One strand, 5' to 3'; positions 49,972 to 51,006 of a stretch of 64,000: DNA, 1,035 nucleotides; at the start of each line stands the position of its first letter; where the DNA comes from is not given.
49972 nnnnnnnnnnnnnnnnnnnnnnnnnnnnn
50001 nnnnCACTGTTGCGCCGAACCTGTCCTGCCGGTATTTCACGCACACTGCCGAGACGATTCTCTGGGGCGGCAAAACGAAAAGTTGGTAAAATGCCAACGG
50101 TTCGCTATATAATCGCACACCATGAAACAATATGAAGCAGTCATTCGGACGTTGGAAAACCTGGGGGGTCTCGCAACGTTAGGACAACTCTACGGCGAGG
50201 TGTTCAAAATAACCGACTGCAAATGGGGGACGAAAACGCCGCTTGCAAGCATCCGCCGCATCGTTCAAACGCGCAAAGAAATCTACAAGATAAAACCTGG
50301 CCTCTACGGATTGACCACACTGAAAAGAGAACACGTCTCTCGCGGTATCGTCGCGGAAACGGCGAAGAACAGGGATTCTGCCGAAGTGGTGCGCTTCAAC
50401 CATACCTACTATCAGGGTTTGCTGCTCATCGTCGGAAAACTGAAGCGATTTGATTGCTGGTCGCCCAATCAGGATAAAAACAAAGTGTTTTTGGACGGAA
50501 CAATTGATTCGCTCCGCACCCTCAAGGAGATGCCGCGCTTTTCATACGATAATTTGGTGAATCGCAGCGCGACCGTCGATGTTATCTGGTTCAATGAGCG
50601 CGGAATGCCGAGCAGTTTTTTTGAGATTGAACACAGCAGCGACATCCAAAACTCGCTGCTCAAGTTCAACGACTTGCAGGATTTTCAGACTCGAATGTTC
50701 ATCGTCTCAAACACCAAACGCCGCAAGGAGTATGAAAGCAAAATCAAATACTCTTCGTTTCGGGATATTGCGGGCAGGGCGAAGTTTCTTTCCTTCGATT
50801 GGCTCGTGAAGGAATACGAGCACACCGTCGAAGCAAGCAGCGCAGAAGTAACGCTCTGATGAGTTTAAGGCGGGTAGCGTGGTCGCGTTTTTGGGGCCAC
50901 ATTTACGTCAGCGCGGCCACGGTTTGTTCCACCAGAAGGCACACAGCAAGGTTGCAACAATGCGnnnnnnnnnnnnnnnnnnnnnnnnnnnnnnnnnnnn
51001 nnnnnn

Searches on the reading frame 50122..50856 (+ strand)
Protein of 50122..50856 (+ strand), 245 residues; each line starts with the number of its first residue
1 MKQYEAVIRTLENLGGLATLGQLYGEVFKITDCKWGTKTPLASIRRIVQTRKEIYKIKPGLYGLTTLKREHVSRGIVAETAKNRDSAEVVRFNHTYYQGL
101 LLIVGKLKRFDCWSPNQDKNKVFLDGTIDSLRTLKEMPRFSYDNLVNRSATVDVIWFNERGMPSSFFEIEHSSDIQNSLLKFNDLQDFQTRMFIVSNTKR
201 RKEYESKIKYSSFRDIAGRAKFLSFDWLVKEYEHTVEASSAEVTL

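Call 5: search_protein_families(library=pfam, proteins=[window:50122-50856:+], max_evalue=0.1)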
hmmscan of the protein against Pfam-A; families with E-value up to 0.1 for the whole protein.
window:50122-50856:+ (245 aa): 0 families

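Call 20: find_related_loci(query=window:50122-50856:+, collection=metagenome_contigs, flank=3500)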
Query window:50122-50856:+ (245 aa) in metagenome_contigs; peptide patterns used: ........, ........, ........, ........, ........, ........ (x = any residue, [..] = any of these).
600 stretches matched a pattern (row limit reached: there are more); 538 encode a relative of the query (tblastn E <= 1e-3); the best 80 are kept; 80 distinct loci.
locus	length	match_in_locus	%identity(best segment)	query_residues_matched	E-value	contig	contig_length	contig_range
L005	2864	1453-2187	90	1-245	9e-158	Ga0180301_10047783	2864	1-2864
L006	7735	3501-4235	73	1-245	4e-125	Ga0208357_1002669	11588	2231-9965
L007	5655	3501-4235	73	1-245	4e-125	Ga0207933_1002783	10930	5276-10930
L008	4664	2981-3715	70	1-245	1e-118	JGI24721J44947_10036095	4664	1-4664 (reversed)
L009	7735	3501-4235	68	1-245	3e-117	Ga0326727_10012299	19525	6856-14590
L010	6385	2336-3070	68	1-245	2e-117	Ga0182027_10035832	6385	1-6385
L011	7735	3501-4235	68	1-245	1e-116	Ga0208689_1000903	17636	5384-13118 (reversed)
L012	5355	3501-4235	70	1-245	1e-113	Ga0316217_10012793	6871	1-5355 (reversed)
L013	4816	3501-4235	66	1-245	1e-111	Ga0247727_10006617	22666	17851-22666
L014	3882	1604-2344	63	1-245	2e-111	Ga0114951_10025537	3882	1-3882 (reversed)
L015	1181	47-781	65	1-245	1e-118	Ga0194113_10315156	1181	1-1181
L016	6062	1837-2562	64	1-242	1e-108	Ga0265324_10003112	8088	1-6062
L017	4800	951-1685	69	1-245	7e-109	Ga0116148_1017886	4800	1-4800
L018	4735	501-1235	69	1-245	1e-108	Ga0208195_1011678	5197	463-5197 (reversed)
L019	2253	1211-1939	64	1-243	8e-113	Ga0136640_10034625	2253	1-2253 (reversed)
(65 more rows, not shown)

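Call 21: find_related_loci(query=window:50122-50856:+, collection=genome_contigs, flank=3500)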
Query window:50122-50856:+ (245 aa) in genome_contigs; peptide patterns used: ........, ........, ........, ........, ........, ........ (x = any residue, [..] = any of these).
389 stretches matched a pattern; 335 encode a relative of the query (tblastn E <= 1e-3); the best 80 are kept; 80 distinct loci.
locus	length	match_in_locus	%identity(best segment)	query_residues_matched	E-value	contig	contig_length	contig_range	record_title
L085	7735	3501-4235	95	1-245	4e-158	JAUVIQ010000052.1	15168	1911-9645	MAG: Planctomycetales bacterium isolate CSMAG_432 CSMAG_432_k127_6029116_length_15168_cov_42.0000, whole genome shotgun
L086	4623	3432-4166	93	1-245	8e-160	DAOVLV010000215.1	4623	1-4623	MAG TPA_asm: Planctomycetales bacterium isolate CSMAG_1454 CSMAG_1454_k141_130396_length_4623_cov_37.0000, whole genome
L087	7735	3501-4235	74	1-245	2e-125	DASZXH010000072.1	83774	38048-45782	MAG TPA_asm: Verrucomicrobiia bacterium isolate SMAG_U6178 k141_340287, whole genome shotgun sequence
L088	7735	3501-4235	68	1-245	2e-118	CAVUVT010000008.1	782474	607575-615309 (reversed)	MAG: uncultured Verrucomicrobiae bacterium isolate MFD05580.bin.2.12 genome assembly, contig: contig_29640, whole genome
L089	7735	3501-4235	68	1-245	1e-116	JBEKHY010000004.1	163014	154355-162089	MAG: Verrucomicrobiota bacterium isolate SPRUCE 288 SPRUCE_288_4, whole genome shotgun sequence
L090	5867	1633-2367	70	1-245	7e-115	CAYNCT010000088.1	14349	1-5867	MAG TPA_asm: uncultured Verrucomicrobiota bacterium isolate binchicken_co274_328 genome assembly, contig: NODE_10624_len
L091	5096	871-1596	67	1-245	2e-109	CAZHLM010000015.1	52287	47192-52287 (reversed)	MAG TPA_asm: uncultured Verrucomicrobiota bacterium isolate binchicken_co58_141 genome assembly, contig: NODE_486_length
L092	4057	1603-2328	66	1-245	2e-109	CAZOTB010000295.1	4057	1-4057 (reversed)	MAG TPA_asm: uncultured Verrucomicrobiota bacterium isolate binchicken_co107_139 genome assembly, contig: NODE_45241_len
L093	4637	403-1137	62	1-245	2e-105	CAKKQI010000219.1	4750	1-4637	Candidatus Brocadiaceae bacterium isolate Hainich-H41-bin252-1 genome assembly, contig: H41-bin252_1_Hain_H41_02um_R2_18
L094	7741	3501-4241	63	1-245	6e-110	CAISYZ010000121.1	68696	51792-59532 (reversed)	MAG: uncultured Verrucomicrobia subdivision 3 bacterium isolate AM_bin-2963 genome assembly, contig: bin-2963:121/260, w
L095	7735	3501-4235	60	1-245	3e-103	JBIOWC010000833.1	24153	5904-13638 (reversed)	MAG: Blastocatellia bacterium isolate MAG092 k127_516190, whole genome shotgun sequence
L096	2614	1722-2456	61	1-245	7e-107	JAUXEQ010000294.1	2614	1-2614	MAG: bacterium isolate CSMAG_2881 CSMAG_2881_k117_7767321_length_2614_cov_10.0000, whole genome shotgun sequence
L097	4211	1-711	63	7-243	2e-103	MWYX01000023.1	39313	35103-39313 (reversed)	MAG: Chitinophagales bacterium 65-1 NODE_14_length_39313_cov_12.5211_ID_1752, whole genome shotgun sequence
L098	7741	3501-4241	62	1-245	8e-103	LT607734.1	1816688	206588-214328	Fusobacterium sp. P6 Po strain Fusobacterium gastrosuis sp. nov. CDW1, P6 Po genome assembly, chromosome: chr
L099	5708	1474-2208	60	1-245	2e-102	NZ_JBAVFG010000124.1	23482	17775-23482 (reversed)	MAG: Kaistella sp. isolate MFD01704_ilm_asm_bin15 k127_114696, whole genome shotgun sequence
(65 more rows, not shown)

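Call 36: search_protein_families(library=pfam, proteins=[L017:139-951:+, L017:1688-2299:+, L017:2241-3239:-, L006:2827-3501:+, L006:4537-5016:+, L006:1230-2315:+, L006:5809-7050:-], max_evalue=0.01)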
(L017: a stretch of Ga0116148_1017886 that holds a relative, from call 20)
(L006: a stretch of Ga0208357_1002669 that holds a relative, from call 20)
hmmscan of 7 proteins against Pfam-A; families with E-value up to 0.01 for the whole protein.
L017:139-951:+ (271 aa): 1 family
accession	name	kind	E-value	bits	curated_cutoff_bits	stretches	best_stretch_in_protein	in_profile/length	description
PF01555.25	N6_N4_Mtase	-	6.1e-24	85.6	26.7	1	144-254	2-101/221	DNA methylase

L017:1688-2299:+ (204 aa): 1 family
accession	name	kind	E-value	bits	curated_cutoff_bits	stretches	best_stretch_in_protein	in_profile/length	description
PF20472.4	PDDEXK_11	-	0.00013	22.2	23.7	1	119-140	61-82/145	PD-(D/E)XK nuclease superfamily domain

L017:2241-3239:- (332 aa): 0 families

L006:2827-3501:+ (225 aa): 2 families
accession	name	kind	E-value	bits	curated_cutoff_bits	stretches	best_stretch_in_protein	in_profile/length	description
PF01555.25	N6_N4_Mtase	-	2.2e-28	100.2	26.7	1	91-210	2-110/221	DNA methylase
PF02384.22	N6_Mtase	-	0.00076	19.3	20.4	1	67-164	107-192/311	N-6 DNA Methylase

L006:4537-5016:+ (160 aa): 1 family
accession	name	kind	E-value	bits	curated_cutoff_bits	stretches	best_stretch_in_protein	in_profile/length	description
PF02976.21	MutH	-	3e-09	37.1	23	1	4-77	4-79/103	DNA mismatch repair enzyme MutH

L006:1230-2315:+ (362 aa): 3 families
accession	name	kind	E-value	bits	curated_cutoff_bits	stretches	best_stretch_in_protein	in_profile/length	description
PF06439.18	3keto-disac_hyd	-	5.1e-07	30.4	26.8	1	95-219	36-174/187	3-keto-disaccharide hydrolase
PF05735.19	TSP_C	-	0.0061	16.8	25.6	0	110-148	31-69/198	Thrombospondin C-terminal region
PF17851.8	GH43_C2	-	0.0086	16.2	22.7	0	112-191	58-143/203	Beta xylosidase C-terminal Concanavalin A-like domain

L006:5809-7050:- (413 aa): 4 families
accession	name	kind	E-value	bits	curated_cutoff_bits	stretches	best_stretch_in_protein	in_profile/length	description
PF13393.11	tRNA-synt_His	-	2.3e-37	129.3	25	1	23-305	11-302/308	Histidyl-tRNA synthetase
PF00587.30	tRNA-synt_2b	-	7.3e-09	36.4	29.3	1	68-198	1-110/179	tRNA synthetase class II core domain (G, H, P, S and T)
PF03129.25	HGTP_anticodon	-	1.5e-05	25.5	21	1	338-408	13-87/94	Anticodon binding domain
PF01409.25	tRNA-synt_2d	-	0.00054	19.9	19.8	1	75-136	78-136/246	tRNA synthetases class II core domain (F)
